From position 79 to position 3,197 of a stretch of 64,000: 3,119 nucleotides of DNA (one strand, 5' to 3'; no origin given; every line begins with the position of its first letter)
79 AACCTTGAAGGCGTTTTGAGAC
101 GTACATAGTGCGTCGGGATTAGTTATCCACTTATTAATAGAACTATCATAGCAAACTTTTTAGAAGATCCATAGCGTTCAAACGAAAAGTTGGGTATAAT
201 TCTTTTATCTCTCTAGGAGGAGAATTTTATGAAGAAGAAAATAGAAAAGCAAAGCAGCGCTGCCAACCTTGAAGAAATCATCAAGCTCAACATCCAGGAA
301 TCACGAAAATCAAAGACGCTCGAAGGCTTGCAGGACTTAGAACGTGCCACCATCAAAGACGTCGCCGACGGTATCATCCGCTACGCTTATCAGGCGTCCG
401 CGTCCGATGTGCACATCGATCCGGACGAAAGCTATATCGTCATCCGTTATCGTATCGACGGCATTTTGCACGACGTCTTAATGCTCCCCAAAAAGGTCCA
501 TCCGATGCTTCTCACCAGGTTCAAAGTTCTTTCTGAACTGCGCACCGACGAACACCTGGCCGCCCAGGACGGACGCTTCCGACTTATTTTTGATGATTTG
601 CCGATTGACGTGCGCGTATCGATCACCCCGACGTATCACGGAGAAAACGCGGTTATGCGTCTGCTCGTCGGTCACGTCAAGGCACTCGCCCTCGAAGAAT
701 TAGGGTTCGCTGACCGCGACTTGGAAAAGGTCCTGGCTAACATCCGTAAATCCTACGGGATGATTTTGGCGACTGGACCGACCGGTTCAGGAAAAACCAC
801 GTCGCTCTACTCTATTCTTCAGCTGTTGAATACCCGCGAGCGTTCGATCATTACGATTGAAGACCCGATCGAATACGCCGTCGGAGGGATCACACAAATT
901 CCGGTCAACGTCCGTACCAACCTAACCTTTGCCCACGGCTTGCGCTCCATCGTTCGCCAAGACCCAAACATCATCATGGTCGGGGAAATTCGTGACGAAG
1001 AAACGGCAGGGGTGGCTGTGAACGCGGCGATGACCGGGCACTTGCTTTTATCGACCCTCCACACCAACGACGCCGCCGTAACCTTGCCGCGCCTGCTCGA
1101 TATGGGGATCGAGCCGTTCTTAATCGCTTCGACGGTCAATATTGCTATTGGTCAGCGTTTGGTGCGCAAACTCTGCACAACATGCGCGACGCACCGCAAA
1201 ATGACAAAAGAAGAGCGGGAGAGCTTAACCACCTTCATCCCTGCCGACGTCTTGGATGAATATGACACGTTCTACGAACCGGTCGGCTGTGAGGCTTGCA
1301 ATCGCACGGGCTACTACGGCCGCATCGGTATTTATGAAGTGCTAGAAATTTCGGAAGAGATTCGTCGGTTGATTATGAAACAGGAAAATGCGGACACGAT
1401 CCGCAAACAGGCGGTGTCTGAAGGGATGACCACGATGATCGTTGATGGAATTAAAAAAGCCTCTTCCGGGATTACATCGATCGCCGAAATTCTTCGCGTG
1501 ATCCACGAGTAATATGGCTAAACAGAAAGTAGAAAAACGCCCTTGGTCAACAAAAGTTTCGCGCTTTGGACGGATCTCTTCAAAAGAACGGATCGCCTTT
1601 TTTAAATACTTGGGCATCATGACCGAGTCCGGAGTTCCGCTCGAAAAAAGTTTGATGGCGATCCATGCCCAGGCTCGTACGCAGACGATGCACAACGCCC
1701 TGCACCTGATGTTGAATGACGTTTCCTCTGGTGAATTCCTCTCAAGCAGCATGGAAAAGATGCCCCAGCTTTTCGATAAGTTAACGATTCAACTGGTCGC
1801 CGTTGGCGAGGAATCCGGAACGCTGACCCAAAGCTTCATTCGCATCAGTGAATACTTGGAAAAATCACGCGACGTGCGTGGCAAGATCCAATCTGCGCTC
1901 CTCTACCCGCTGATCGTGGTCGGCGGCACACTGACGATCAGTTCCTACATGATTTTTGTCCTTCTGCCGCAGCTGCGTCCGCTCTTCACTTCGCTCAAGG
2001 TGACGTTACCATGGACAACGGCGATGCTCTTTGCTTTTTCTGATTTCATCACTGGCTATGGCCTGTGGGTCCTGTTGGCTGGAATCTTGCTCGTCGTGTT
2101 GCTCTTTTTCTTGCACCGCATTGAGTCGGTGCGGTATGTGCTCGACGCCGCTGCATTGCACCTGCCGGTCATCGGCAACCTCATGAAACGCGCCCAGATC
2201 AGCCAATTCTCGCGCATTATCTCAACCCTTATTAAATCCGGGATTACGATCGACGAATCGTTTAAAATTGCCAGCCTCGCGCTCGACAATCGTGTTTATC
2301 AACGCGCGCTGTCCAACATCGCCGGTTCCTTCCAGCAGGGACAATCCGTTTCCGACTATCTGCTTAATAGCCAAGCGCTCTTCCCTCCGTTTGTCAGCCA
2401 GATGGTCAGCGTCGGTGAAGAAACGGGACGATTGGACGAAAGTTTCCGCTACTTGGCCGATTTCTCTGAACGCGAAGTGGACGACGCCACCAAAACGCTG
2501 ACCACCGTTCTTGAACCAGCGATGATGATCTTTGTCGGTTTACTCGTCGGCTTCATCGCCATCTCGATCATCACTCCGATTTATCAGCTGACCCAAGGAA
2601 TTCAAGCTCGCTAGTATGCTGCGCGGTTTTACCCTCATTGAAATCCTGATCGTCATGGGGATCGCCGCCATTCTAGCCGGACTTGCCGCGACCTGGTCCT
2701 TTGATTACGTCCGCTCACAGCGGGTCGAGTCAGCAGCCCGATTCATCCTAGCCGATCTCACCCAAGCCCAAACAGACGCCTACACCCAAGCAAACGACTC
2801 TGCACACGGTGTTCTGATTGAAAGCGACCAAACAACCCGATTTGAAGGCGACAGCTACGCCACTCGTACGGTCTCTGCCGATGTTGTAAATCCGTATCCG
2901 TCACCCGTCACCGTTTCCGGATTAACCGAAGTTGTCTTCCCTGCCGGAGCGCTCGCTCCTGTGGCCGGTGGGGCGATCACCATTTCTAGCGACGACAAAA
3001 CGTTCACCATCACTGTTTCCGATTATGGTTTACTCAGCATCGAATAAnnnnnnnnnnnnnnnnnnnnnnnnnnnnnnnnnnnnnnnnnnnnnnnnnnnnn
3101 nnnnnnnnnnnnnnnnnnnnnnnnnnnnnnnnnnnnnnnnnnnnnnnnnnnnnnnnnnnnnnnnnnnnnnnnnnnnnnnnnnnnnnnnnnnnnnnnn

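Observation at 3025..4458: Pilin-like N-terminus fused to a six-blade LVIVD beta-propeller inside the type IV pilus operon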

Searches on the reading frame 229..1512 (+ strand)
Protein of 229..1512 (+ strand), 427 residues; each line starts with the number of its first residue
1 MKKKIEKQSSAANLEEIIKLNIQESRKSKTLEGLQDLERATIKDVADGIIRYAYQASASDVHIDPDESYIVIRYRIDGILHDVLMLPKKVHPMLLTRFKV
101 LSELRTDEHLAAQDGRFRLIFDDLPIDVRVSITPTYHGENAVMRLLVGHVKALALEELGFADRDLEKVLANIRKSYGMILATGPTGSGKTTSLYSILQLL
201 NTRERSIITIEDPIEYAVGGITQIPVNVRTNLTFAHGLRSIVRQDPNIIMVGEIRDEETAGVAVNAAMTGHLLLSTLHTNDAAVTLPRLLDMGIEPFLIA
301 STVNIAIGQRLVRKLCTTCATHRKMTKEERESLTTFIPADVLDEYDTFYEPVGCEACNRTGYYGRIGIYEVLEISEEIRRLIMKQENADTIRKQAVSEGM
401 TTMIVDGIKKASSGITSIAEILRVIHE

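Call 3: search_protein_families(library=pfam, proteins=[window:229-1512:+], max_evalue=1)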
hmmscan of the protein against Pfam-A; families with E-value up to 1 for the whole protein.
window:229-1512:+ (427 aa): 18 families
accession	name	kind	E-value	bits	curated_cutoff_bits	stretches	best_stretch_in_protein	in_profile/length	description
PF00437.27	T2SSE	-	1.8e-120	402.4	24.9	1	39-423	5-370/370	Type II/IV secretion system protein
PF13401.12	AAA_22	-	0.00036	21.3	27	1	174-213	3-42/130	AAA domain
PF25199.1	nSTAND_NTPase5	-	0.0014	18.9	34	1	172-214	37-80/145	Novel STAND NTPase 5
PF13604.12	AAA_30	-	0.015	15.5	27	1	173-208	15-50/191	AAA domain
PF00005.33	ABC_tran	-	0.016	16.3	25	1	182-257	17-79/137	ABC transporter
PF13555.12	AAA_29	-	0.028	14.6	27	1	176-201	22-47/61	P-loop containing region of AAA domain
PF13191.12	AAA_16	-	0.042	14.8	32.6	1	165-226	12-66/167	AAA ATPase domain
PF20720.3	nSTAND3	-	0.051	13.7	27.2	1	171-213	12-54/155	Novel STAND NTPase 3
PF12775.13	AAA_7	-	0.051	13.5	25.8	1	174-210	31-67/181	P-loop containing dynein motor region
PF01927.22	Mut7-C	-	0.066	13.8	23.3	1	302-360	79-132/146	Mut7-C RNAse domain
PF13245.12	AAA_19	-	0.072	13.7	25.1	1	178-206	13-43/134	AAA domain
PF13173.12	AAA_14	-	0.074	13.5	27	1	178-213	4-40/129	AAA domain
PF02492.25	cobW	-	0.083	12.9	20.7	1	179-209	3-32/180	CobW/HypB/UreG, nucleotide-binding domain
PF04851.21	ResIII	-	0.15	12.4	22.5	1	165-206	12-55/164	Type III restriction enzyme, res subunit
PF00270.35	DEAD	-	0.15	12.3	26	1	177-203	15-42/167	DEAD/DEAH box helicase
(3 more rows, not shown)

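Call 4: search_protein_families(library=ncbifam, proteins=[window:229-1512:+], max_evalue=1)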
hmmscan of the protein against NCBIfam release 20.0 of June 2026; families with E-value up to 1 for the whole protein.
window:229-1512:+ (427 aa): 24 families
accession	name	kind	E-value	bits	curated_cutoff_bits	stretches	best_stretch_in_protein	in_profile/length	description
TIGR02533.1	type_II_gspE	equivalog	1.2e-144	482.6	630.25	1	21-424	90-485/486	type II secretion system ATPase GspE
TIGR02538.1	type_IV_pilB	equivalog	8.3e-140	467.1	675.65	1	19-425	160-562/564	type IV-A pilus assembly ATPase PilB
NF053534.1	T4PilAsmATPsTfpB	equivalog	6.3e-122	407.9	850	1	8-425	176-582/584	type IV pilus assembly ATPase TfpB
NF007755.0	PRK10436.1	equivalog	2.3e-120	402.4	617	1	20-425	63-459/465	type II secretion system protein GspE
NF041000.1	ATPase_ComGA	equivalog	3.3e-68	229.6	300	1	49-313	3-266/267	competence type IV pilus ATPase ComGA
TIGR01420.1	pilT_fam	subfamily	7.6e-48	163.5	319.1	1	48-292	4-242/343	PilT/PilU family type 4a pilus ATPase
TIGR02525.1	plasmid_TraJ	equivalog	3.5e-27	95.4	368.3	1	169-293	142-273/372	plasmid transfer ATPase TraJ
TIGR02524.1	dot_icm_DotB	equivalog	1.8e-22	80.1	463.3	1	168-312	126-279/358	Dot/Icm type IV secretion system ATPase DotB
NF058587.1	archaellum_moto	equivalog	1.4e-15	57.1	550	1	179-314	278-419/527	archaellum flagellar ATPase motor FlaI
TIGR03819.1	heli_sec_ATPase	hypoth_equivalog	6.5e-13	48.6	373.15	1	94-301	99-309/340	TadA family conjugal transfer-associated ATPase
TIGR02788.1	VirB11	equivalog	1.4e-12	47.3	249.95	1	174-293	142-266/308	P-type DNA transfer ATPase VirB11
TIGR02782.1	TrbB_P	equivalog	6.6e-12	45.3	304.55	1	169-292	129-255/303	P-type conjugative transfer ATPase TrbB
NF010469.0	PRK13894.1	subfamily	3.3e-10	39.8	508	1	166-290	139-265/320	conjugal transfer ATPase TrbB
NF010407.0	PRK13833.1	subfamily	2.3e-09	37.1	499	1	172-293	141-263/323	conjugal transfer protein TrbB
NF010425.0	PRK13851.1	equivalog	1.4e-08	34.1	461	1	160-289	146-280/344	type IV secretion system protein VirB11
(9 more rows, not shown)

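Call 29: list_cluster_members(proteins=[P0001, window:229-1512:+, window:2616-3047:+, window:4468-4947:+, window:4940-5332:+])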
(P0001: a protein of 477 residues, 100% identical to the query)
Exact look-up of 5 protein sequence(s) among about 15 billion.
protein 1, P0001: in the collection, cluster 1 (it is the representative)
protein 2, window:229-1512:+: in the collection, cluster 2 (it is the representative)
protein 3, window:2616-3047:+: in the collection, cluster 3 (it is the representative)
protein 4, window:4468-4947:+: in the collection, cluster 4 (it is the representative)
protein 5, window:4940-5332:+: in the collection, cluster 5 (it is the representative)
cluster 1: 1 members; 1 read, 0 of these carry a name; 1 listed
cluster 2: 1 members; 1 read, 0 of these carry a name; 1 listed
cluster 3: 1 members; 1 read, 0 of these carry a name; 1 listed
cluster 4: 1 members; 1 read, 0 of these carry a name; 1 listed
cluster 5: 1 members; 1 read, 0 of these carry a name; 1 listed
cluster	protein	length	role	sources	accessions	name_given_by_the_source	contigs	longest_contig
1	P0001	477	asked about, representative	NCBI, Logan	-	-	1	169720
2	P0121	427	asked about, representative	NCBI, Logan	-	-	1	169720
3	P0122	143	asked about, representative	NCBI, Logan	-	-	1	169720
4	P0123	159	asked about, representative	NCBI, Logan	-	-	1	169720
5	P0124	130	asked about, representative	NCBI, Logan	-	-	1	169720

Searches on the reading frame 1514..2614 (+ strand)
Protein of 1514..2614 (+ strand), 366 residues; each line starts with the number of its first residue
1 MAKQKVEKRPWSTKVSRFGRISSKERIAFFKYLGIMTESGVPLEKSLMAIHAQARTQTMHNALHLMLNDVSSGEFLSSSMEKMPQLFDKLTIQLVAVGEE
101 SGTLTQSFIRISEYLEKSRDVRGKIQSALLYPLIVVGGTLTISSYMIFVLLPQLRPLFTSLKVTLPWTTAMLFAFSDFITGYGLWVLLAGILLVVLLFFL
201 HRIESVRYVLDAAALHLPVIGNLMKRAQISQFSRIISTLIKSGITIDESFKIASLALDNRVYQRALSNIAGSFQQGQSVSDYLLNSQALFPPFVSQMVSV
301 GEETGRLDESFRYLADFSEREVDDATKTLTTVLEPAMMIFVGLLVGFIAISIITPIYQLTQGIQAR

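Call 3: search_protein_families(library=pfam, proteins=[window:1514-2614:+], max_evalue=1)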
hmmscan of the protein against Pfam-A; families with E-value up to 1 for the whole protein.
window:1514-2614:+ (366 aa): 1 family
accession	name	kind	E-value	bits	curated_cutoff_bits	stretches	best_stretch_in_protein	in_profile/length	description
PF00482.28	T2SSF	-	4.8e-51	172.4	25.2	2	232-355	1-125/125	Type II secretion system (T2SS), protein F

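Call 4: search_protein_families(library=ncbifam, proteins=[window:1514-2614:+], max_evalue=1)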
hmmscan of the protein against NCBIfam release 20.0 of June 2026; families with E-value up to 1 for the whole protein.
window:1514-2614:+ (366 aa): 6 families
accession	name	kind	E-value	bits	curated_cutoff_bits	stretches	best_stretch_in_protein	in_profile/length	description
TIGR02120.1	GspF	equivalog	8e-82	275.6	424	1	15-363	54-401/401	type II secretion system inner membrane protein GspF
NF052607.1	T4PiliAsmPilCThrm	equivalog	4.1e-77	260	700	1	26-360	68-401/406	type IV pilus assembly protein PilC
NF007861.0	PRK10573.1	equivalog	1.2e-68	232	401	1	21-364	56-399/401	protein transport protein HofC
NF052606.1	T4PiliAsmPilCMyx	equivalog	4e-62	210.4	700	1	5-363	59-418/419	type IV pilus assembly protein PilC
NF047826.1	T3SSXpsF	equivalog_domain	3.6e-51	174.2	650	1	20-363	62-404/405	type II secretion system protein XpsF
NF041012.2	T4P_ComGB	equivalog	4.8e-41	141.2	240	1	24-360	1-331/332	competence type IV pilus assembly protein ComGB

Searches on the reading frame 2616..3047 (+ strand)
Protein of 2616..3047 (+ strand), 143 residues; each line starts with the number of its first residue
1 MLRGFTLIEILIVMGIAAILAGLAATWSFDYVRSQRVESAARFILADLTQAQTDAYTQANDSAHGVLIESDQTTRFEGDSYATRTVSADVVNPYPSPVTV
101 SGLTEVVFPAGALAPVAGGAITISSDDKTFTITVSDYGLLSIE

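Call 3: search_protein_families(library=pfam, proteins=[window:2616-3047:+], max_evalue=1)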
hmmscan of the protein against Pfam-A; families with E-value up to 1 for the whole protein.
window:2616-3047:+ (143 aa): 3 families
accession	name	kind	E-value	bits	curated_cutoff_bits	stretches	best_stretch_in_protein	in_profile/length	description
PF07963.17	N_methyl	-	4e-06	26.6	21.2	1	3-24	5-26/27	Prokaryotic N-terminal methylation motif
PF06305.16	LapA_dom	-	0.053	13.9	28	1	8-28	21-41/64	Lipopolysaccharide assembly protein A domain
PF12195.14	End_beta_barrel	-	0.13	12.7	35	1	119-140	8-29/83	Beta barrel domain of bacteriophage endosialidase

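Call 4: search_protein_families(library=ncbifam, proteins=[window:2616-3047:+], max_evalue=1)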
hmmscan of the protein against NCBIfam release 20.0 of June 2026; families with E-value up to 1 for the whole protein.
window:2616-3047:+ (143 aa): 15 families
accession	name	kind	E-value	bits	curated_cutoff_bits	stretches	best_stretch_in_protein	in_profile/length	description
TIGR01708.2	typeII_sec_gspH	equivalog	9.5e-11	42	80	1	3-73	2-72/169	type II secretion system minor pseudopilin GspH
NF007800.0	PRK10506.1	equivalog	1.3e-08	34.9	158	1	3-138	9-147/163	prepilin peptidase-dependent protein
TIGR02596.1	TIGR02596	subfamily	4.8e-08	33.3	70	1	5-58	1-54/196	Verru_Chthon cassette protein D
TIGR02532.1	IV_pilin_GFxxxE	domain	9.9e-07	28.4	16.3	1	3-25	2-24/24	prepilin-type N-terminal cleavage/methylation domain-containing protein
NF040982.1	ComGD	equivalog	8.4e-05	23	70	1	3-63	2-62/139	competence type IV pilus minor pilin ComGD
NF007862.0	PRK10574.1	equivalog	0.00016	21.8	138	1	3-34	5-36/145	prepilin peptidase-dependent pilin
NF041775.1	typeIV_PilA_Myxo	equivalog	0.00034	20.6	400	1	3-57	11-64/214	type IV pilin protein PilA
TIGR01710.1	typeII_sec_gspG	equivalog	0.0027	17.7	88.85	1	3-40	1-38/134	type II secretion system major pseudopilin GspG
NF047827.1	T3SSXpsH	equivalog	0.0033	17.2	160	1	3-79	1-74/145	type II secretion system protein XpsH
NF007848.0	PRK10557.1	equivalog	0.0068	15.7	120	1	3-49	11-56/192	prepilin peptidase-dependent protein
NF040999.1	pilin_ComGC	equivalog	0.0086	16.2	75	1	3-21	2-20/84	competence type IV pilus major pilin ComGC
NF041013.1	T4P_ComGE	equivalog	0.02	15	49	1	2-24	3-25/83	competence type IV pilus minor pilin ComGE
TIGR01711.1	gspJ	equivalog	0.027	14.3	64.85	1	3-51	1-49/192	type II secretion system minor pseudopilin GspJ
TIGR02598.1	TIGR02598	subfamily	0.061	13.5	51.4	1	4-78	1-75/151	Verru_Chthon cassette protein B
TIGR01707.1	gspI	equivalog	0.39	11.2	44.35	1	4-21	1-18/101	type II secretion system minor pseudopilin GspI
